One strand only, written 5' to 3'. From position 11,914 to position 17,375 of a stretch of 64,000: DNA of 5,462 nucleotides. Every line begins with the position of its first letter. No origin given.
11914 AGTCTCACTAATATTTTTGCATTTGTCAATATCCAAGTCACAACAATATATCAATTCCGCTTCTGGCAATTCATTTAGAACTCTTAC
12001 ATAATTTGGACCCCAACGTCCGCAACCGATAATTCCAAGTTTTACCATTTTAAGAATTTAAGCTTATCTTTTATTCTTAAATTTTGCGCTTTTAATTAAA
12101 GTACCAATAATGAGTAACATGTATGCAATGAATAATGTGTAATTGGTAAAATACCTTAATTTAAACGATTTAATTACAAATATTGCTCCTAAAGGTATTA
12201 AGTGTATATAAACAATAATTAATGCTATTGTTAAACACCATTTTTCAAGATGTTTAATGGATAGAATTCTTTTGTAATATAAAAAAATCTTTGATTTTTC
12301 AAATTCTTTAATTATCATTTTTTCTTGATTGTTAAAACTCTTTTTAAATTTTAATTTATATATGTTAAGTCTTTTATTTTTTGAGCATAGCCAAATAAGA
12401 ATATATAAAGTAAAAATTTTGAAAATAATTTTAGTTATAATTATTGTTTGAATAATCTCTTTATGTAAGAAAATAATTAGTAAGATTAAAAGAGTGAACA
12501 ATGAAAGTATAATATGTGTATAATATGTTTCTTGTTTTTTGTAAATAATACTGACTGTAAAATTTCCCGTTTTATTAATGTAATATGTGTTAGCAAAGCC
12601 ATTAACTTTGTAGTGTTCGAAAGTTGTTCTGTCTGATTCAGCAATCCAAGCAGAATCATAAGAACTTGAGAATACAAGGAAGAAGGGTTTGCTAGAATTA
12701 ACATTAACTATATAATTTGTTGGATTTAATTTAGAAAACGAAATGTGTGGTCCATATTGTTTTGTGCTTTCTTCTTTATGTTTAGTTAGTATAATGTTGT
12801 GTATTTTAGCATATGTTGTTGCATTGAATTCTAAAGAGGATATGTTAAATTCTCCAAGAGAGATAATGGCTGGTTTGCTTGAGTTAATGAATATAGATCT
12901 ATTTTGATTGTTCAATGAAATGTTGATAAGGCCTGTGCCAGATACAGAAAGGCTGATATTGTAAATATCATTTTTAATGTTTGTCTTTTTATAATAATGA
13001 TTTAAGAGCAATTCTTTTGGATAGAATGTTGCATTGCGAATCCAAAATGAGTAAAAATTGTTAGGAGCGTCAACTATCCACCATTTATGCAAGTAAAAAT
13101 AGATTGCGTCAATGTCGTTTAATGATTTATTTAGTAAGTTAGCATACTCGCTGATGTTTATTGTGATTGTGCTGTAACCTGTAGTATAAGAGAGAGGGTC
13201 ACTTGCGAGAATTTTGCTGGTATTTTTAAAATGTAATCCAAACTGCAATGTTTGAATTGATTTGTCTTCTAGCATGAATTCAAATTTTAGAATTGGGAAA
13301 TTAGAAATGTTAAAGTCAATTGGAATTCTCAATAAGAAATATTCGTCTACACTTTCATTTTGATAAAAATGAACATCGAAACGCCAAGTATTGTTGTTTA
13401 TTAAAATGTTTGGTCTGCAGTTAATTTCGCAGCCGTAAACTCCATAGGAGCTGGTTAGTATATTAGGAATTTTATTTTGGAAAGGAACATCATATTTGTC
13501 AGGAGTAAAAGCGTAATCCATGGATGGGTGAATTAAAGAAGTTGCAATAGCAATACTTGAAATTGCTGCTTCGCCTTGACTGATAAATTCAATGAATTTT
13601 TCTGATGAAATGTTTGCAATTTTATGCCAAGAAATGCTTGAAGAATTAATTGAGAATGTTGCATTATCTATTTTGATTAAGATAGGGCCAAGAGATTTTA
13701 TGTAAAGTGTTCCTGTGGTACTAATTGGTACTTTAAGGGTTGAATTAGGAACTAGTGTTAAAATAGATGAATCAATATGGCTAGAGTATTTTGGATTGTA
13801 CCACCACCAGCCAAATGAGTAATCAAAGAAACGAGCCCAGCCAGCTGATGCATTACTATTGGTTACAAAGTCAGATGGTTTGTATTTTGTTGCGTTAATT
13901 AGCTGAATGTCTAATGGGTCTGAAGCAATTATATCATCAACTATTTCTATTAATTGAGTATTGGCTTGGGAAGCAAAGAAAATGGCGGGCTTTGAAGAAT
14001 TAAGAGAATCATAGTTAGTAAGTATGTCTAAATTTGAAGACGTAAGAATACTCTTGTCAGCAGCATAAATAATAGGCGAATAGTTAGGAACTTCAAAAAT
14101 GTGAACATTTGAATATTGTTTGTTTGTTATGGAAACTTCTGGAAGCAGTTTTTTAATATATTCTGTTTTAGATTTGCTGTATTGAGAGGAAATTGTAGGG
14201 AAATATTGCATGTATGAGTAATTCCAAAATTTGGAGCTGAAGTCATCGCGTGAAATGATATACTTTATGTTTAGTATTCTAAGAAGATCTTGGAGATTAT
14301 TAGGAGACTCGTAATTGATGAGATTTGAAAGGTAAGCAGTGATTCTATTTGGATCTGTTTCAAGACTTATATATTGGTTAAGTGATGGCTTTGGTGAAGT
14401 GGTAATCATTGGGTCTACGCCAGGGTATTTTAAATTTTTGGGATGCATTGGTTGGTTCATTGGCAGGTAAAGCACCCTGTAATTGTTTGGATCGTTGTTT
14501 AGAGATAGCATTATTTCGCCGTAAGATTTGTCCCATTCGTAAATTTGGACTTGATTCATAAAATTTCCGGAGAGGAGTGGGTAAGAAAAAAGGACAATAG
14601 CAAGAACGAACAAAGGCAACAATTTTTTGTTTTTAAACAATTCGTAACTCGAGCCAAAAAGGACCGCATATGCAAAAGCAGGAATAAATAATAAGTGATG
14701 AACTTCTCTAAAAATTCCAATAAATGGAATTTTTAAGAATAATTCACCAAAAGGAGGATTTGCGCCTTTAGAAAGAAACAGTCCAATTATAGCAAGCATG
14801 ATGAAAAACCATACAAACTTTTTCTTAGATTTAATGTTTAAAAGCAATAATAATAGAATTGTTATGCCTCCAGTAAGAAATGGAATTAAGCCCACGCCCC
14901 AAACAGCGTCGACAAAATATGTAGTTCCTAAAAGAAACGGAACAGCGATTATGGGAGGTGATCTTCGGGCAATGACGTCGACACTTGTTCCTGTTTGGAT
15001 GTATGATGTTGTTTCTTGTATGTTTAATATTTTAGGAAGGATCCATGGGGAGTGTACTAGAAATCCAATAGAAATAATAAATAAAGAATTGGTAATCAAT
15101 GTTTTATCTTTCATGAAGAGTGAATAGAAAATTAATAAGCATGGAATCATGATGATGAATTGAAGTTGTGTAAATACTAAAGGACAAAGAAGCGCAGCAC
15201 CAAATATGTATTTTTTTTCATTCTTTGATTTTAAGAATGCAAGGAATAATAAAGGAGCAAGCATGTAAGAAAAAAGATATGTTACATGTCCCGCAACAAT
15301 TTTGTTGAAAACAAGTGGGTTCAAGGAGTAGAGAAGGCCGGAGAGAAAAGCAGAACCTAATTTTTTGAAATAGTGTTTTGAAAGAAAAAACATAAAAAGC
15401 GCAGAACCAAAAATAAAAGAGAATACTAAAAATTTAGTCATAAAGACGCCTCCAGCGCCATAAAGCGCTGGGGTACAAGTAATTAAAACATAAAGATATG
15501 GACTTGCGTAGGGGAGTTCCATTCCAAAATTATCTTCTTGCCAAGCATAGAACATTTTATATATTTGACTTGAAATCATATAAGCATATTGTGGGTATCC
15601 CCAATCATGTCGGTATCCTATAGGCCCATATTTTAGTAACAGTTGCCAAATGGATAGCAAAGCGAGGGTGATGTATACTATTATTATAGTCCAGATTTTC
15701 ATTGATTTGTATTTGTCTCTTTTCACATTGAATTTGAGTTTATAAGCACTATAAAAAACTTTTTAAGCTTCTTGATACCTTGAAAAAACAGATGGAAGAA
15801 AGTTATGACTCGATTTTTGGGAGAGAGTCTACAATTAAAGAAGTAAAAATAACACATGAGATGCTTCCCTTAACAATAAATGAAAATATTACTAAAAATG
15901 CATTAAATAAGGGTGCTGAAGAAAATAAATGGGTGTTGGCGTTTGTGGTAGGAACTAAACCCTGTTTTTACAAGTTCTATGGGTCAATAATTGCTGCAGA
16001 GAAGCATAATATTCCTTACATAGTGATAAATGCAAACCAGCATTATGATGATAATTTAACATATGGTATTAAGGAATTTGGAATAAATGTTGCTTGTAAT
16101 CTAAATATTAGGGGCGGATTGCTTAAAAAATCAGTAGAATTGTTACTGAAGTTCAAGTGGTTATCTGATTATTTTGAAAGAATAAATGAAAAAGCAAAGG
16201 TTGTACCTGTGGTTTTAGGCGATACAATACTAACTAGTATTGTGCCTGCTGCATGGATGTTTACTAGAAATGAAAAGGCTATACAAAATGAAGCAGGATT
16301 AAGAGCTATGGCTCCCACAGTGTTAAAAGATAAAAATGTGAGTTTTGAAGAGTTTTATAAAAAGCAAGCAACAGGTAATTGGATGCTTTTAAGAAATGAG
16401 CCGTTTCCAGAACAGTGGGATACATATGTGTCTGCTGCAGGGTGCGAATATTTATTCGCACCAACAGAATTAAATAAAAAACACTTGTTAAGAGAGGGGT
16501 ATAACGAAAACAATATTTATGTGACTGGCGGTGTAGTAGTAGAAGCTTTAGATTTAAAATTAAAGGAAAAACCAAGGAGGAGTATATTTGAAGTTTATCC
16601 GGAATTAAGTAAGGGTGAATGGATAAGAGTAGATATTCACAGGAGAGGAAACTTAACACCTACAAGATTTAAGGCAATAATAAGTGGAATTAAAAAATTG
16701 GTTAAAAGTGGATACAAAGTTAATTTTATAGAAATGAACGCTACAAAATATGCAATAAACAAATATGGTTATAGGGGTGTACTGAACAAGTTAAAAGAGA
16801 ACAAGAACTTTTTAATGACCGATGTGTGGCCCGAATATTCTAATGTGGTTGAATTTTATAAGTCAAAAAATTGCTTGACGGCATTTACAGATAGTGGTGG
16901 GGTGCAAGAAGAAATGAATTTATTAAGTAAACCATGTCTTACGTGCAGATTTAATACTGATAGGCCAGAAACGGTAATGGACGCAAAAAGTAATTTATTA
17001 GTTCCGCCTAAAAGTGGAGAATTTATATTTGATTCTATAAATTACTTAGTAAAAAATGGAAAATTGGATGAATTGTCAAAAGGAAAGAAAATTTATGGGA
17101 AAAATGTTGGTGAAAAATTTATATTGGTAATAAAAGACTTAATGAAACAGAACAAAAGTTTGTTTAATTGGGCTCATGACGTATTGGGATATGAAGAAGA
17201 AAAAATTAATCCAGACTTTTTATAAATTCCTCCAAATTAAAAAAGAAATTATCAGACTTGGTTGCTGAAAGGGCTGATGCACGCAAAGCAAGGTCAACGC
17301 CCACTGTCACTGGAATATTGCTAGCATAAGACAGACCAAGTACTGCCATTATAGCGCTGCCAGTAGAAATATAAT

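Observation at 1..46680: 46-kb glycosylation super-locus with eight GT-C-type polytopic enzymes, suggesting glycan assembly largely on the outer membrane face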

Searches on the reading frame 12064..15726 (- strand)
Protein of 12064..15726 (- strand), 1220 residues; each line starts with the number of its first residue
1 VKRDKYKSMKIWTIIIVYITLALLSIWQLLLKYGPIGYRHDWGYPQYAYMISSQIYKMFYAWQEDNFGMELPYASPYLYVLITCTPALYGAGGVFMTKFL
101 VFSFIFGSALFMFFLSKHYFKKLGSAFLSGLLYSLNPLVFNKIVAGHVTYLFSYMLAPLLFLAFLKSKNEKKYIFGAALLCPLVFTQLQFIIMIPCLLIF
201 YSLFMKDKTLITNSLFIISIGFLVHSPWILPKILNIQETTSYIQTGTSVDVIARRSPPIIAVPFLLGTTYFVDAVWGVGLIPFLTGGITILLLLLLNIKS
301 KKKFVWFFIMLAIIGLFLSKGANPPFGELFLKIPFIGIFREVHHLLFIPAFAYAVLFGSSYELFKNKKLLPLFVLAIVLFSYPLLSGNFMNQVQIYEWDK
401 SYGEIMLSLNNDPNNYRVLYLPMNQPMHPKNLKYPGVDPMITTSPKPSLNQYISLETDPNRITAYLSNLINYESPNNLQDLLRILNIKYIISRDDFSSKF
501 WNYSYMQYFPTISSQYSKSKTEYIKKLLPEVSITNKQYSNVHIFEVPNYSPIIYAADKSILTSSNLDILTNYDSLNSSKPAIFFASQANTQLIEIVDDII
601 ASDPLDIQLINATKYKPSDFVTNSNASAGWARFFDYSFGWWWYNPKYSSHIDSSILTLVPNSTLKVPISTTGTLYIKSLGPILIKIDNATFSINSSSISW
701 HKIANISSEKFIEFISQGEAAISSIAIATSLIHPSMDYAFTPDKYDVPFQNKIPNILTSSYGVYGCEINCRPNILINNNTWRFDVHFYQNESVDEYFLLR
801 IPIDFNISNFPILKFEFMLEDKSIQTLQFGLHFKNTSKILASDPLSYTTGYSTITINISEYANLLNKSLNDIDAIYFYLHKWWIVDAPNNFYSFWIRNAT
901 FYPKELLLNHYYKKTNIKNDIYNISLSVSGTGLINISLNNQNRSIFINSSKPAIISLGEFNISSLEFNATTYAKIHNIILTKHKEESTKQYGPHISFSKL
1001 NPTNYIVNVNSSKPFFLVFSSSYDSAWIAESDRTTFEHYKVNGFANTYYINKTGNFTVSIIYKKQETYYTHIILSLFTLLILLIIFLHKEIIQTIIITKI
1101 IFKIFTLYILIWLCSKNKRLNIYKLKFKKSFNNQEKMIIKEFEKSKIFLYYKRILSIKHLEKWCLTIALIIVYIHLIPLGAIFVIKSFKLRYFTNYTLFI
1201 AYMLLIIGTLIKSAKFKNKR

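Call 3: search_protein_families(library=pfam, proteins=[window:12064-15726:-], max_evalue=0.01)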
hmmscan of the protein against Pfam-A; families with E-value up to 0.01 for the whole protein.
window:12064-15726:- (1220 aa): 0 families

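Call 7: search_protein_families(library=ncbifam, proteins=[window:12064-15726:-], max_evalue=0.1)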
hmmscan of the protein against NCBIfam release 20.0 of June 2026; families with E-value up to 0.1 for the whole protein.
window:12064-15726:- (1220 aa): 1 family
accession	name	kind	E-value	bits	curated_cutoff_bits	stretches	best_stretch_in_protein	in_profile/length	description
NF053599.1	transp_MmpA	equivalog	2.3e-11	43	210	1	93-448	65-426/543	MmpA family trehalose lipid delivery protein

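Call 11: search_solved_structures(query=window:12064-15726:-, max_evalue=10)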
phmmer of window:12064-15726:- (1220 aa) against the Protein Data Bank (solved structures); distinct sequences matched with E-value up to 10: 3.
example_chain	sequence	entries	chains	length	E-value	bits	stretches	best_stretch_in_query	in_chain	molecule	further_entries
2e45_A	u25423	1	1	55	1.4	9.7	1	614-647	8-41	Amyloid beta A4 precursor protein-binding family B member 1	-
5fgr_A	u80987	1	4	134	2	9.2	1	1009-1057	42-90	Cell surface protein SpaA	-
5fgs_A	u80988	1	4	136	2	9.2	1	1009-1057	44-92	Cell surface protein SpaA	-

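Call 50: search_solved_structures(query=A5, max_evalue=10)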
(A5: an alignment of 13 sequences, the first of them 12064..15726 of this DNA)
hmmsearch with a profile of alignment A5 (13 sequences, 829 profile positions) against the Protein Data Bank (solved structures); distinct sequences matched with E-value up to 10: 6.
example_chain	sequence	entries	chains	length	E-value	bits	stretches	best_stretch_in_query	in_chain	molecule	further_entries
6w98_A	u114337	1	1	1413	0.0039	18.7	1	50-239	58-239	F5/8 type C domain-containing protein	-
6wbx_A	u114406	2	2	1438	0.0039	18.7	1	50-239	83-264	DUF3367 domain-containing protein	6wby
1izn_A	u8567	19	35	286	0.087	14.2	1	655-735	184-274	CapZ alpha-1 subunit | F-actin-capping protein subunit alpha-1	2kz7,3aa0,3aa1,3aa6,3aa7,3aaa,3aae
2kxp_A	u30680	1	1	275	0.14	13.6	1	655-735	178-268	F-actin-capping protein subunit alpha-1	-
7ccc_C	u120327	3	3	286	0.33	12.3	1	652-735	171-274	F-actin-capping protein subunit alpha | F-actin-capping protein subunit alpha-1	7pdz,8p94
30dr_K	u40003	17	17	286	0.64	11.4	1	641-735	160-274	Capping protein (Actin filament) muscle Z-line, alpha 1 | F-actin-capping protein subunit alpha-1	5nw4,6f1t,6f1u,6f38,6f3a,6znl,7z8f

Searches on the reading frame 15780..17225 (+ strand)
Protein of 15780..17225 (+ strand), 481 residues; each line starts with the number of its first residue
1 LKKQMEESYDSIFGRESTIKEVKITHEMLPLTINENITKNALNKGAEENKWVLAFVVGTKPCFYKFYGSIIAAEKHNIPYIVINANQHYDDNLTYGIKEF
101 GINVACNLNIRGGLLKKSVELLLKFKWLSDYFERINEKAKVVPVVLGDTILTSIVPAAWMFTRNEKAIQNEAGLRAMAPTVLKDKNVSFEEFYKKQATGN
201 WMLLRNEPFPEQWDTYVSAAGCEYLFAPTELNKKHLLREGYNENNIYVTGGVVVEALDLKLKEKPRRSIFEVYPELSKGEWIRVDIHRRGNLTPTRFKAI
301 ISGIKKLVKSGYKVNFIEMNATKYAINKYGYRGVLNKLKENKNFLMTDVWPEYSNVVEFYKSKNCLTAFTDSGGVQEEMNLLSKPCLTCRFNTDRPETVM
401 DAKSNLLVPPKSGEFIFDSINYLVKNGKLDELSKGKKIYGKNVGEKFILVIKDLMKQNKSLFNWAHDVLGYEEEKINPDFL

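Call 4: search_protein_families(library=pfam, proteins=[window:15780-17225:+], max_evalue=0.001)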
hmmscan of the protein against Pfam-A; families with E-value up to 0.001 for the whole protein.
window:15780-17225:+ (481 aa): 1 family
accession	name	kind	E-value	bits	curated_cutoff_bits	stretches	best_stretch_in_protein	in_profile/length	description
PF02350.25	Epimerase_2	-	2.2e-33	116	30.6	1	206-442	107-336/347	UDP-N-acetylglucosamine 2-epimerase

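Call 43: search_protein_families(library=ncbifam, proteins=[window:15780-17225:+], max_evalue=0.00001)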
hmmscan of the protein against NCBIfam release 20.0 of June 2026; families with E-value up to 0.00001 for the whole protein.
window:15780-17225:+ (481 aa): 1 family
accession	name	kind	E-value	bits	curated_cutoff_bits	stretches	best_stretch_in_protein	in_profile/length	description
TIGR00236.1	wecB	equivalog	7.3e-38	130.6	210.15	1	205-441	125-351/366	non-hydrolyzing UDP-N-acetylglucosamine 2-epimerase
